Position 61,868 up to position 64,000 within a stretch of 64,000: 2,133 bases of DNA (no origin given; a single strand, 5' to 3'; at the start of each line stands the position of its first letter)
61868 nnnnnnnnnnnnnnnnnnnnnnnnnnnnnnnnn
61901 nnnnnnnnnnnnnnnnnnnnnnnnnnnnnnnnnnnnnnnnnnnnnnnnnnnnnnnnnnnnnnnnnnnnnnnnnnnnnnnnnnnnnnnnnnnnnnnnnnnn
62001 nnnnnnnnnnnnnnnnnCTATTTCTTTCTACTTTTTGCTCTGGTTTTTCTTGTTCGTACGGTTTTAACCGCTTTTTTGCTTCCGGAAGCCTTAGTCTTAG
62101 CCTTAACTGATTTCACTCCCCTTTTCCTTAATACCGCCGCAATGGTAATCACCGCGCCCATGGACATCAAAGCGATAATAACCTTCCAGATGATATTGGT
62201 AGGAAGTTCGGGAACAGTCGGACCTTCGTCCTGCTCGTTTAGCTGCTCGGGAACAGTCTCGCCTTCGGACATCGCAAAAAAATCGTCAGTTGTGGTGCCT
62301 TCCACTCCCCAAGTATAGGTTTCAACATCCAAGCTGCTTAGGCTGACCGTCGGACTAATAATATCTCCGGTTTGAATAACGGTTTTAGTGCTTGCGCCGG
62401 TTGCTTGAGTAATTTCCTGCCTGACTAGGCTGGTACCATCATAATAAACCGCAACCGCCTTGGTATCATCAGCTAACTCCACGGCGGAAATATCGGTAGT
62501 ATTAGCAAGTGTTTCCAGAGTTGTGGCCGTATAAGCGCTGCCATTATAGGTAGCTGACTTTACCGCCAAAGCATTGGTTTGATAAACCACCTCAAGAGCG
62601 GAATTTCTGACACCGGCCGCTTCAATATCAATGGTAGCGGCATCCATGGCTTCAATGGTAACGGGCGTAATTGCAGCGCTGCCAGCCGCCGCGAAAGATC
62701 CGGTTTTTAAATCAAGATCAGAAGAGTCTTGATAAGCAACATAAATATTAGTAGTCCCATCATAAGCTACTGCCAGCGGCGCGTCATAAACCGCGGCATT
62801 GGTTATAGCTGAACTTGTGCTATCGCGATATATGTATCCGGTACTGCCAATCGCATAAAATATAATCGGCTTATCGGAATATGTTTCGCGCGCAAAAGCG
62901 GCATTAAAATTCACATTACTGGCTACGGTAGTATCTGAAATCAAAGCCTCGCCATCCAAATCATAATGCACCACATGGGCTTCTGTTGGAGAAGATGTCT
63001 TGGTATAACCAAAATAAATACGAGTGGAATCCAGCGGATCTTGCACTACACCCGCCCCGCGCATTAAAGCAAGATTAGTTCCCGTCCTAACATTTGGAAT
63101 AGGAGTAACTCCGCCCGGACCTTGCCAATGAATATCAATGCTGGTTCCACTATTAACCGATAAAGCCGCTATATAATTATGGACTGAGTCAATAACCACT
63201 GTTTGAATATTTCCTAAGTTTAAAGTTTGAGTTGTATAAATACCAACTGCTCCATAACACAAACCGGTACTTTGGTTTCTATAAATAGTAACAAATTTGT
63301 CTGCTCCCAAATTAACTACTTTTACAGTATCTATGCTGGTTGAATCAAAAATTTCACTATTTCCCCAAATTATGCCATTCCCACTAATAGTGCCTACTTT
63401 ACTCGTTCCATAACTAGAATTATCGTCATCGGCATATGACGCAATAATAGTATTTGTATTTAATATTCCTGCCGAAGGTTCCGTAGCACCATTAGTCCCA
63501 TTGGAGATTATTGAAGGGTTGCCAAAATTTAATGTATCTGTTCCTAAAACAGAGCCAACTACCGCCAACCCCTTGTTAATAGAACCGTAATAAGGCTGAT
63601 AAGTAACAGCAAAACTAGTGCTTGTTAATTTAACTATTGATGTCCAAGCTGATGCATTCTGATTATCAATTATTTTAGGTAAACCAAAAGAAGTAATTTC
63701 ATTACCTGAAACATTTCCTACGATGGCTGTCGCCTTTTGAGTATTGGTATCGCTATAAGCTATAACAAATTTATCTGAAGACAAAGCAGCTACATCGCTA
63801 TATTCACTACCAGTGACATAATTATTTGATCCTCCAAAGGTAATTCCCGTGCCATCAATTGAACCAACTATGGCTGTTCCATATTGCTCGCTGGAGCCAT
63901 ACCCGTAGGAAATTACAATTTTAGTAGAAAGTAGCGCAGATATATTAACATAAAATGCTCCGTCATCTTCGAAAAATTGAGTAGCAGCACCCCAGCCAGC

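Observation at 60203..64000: Paralogous surface-protein family with a conserved tripartite C-terminus (PELPxN motif, TM helix, poly-basic tail): a candidate novel sorting signal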

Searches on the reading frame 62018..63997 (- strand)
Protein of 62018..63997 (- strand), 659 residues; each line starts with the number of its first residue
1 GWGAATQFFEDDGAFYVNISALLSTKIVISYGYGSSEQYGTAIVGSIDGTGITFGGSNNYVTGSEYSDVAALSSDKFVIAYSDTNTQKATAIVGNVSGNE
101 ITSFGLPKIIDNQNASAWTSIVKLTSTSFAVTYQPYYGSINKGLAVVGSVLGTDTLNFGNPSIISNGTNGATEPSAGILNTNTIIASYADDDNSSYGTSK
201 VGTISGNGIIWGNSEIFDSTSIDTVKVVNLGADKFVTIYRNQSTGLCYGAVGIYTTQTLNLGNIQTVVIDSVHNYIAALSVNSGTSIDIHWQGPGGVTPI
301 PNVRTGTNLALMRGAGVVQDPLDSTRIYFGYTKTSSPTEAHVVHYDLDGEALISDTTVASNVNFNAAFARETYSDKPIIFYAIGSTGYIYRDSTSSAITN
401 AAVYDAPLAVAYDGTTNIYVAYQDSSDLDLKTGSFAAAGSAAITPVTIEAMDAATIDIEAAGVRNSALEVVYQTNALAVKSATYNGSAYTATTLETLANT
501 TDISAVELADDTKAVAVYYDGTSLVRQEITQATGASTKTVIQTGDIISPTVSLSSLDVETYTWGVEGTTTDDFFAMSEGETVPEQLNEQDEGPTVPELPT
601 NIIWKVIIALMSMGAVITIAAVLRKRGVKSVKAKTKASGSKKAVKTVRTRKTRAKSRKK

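Call 9: search_protein_families(library=ncbifam, proteins=[window:62018-63997:-], max_evalue=10)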
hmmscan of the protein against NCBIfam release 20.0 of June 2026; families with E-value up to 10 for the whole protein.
window:62018-63997:- (659 aa): 1 family
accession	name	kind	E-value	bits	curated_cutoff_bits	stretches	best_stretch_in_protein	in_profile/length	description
TIGR01218.1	Gpos_tandem_5TM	subfamily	0.095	12.4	35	1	597-650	90-142/208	tandem five-TM protein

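Call 10: search_protein_families(library=pfam, proteins=[window:62018-63997:-], max_evalue=10)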
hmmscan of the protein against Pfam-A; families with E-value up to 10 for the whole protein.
window:62018-63997:- (659 aa): 0 families

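Call 109: predict_structure(alignment_id=A9)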
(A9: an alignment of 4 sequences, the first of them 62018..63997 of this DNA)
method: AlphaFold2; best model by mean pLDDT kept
length: 659 residues; sequences in the alignment: 4
mean_pLDDT: 62.1   pTM: 0.44
mean pLDDT of the five models: 62.1, 59.3, 55.2, 54.6, 51.8
residues with pLDDT >= 90: 69; 70-90: 242; 50-70: 130; < 50: 218
segments of 3 or more residues with pLDDT < 50: 255-317, 332-338, 347-351, 362-365, 500-511, 533-535, 541-659
pLDDT, mean of each block of 10 residues (from residue 1): 62 69 87 77 86 85 86 94 87 92 91 77 92 72 87 87 76 85 87 76 87 77 72 62 63 39 23 23 28 26 28 42 57 48 55 61 57 75 79 80 76 86 86 87 87 66 79 74 82 68 43 57 58 54 35 28 25 23 24 30 39 33 31 27 28 28
secondary structure, 60 per line:
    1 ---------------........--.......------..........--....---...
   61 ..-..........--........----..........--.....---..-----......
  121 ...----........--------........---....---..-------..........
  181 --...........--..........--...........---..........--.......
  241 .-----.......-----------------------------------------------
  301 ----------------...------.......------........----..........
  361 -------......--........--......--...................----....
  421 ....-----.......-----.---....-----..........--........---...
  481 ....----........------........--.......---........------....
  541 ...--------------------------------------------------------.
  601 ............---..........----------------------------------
elements in order (helices of 4 or more, strands of 3 or more residues): E16-23 E26-32 E39-48 E51-54 E58-62 E64-73 E76-83 E88-97 E100-104 E115-123 E128-135 E144-151 E155-158 E171-180 E183-190 E196-205 E208-218 E222-231 E234-241 E247-253 E317-319 E326-332 E339-346 E351-360 E368-373 E376-383 E386-391 E394-412 E417-424 E430-436 E446-449 E455-464 E467-474 E478-484 E489-496 E503-510 E513-519 E523-530 E537-543 H600-612 H616-625

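Call 111: fold_search(model_id=the predicted structure, library=pdb)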
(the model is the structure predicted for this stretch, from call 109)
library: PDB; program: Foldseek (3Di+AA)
matches with E <= 10: 1259; with E <= 0.001: 519
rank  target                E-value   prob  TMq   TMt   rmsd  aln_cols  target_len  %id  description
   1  9i3v_B                9.4e-10  1.00  0.26  0.06  23.3       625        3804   13  Cryo-EM structure of the human LRP2 ectodomain (released 2026-02-04)
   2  5wlc_LN               4.6e-09  1.00  0.26  0.25  18.8       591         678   10  The complete structure of the small subunit processome (released 2017-09-27)
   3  5gje_A                7.7e-09  1.00  0.23  0.25  23.0       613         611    9  Three-dimensional reconstruction of human LRP6 ectodomain complexed with Dkk1 (released 2017-01-18)
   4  4dg6_A                7.7e-09  1.00  0.23  0.25  23.0       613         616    9  Crystal structure of domains 1 and 2 of LRP6 (released 2012-06-13)
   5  7mqa_LT               8.5e-09  1.00  0.31  0.26  26.3       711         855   12  Cryo-EM structure of the human SSU processome, state post-A1 (released 2021-09-22)
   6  6h15_A                1.2e-08  1.00  0.26  0.27  22.1       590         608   11  Structure of LRP6 P3E3P4E4 in complex with VHH L-P2-B10 (released 2019-01-30)
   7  9e2g_2C               1.3e-08  1.00  0.29  0.30  15.8       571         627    9  Cryo-EM structure of 48 nm repeat of microtubule doublet from T. brucei flagellum (released 2025-03-12)
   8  6u42_5L               2.2e-08  1.00  0.27  0.28  15.7       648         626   10  Natively decorated ciliary doublet microtubule (released 2019-11-13)
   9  9e2g_2B               2.5e-08  1.00  0.27  0.28  15.6       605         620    8  Cryo-EM structure of 48 nm repeat of microtubule doublet from T. brucei flagellum (released 2025-03-12)
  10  7mq8_LT               2.5e-08  1.00  0.24  0.20  28.0       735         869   10  Cryo-EM structure of the human SSU processome, state pre-A1 (released 2021-09-22)
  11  6qk7_B                2.6e-08  1.00  0.27  0.24  15.4       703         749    8  Elongator catalytic subcomplex Elp123 lobe (released 2019-07-17)
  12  8hmc_A                4.5e-08  1.00  0.35  0.33  11.9       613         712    8  base module state 1 of Tetrahymena IFT-A (released 2023-06-14)
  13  5wyj_BE               5.2e-08  1.00  0.26  0.23  17.8       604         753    8  Cryo-EM structure of the 90S small subunit pre-ribosome (Dhr1-depleted, Enp1-TAP, state 1) (released 2017-03-29)
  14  9n73_LO               7.9e-08  1.00  0.32  0.27  12.1       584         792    8  SSU processome maturation and disassembly, State G (released 2025-10-29)
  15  5m2n                  7.9e-08  1.00  0.28  0.26  12.8       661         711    9  Crystal Structure of Elongator subunit Elp2 (released 2016-12-28)
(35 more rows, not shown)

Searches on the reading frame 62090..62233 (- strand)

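Call 47: search_protein_families(library=ncbifam, proteins=[window:62090-62233:-], max_evalue=10)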
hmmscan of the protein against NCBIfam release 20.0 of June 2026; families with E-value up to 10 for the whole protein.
seq(48 aa): 2 families
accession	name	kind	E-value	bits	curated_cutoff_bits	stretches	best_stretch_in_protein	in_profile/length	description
TIGR01218.1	Gpos_tandem_5TM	subfamily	0.027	14.2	35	1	9-46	90-127/208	tandem five-TM protein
TIGR03024.1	arch_PEF_CTERM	domain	0.49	10.7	23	1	7-32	1-18/25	PEF-CTERM sorting domain-containing protein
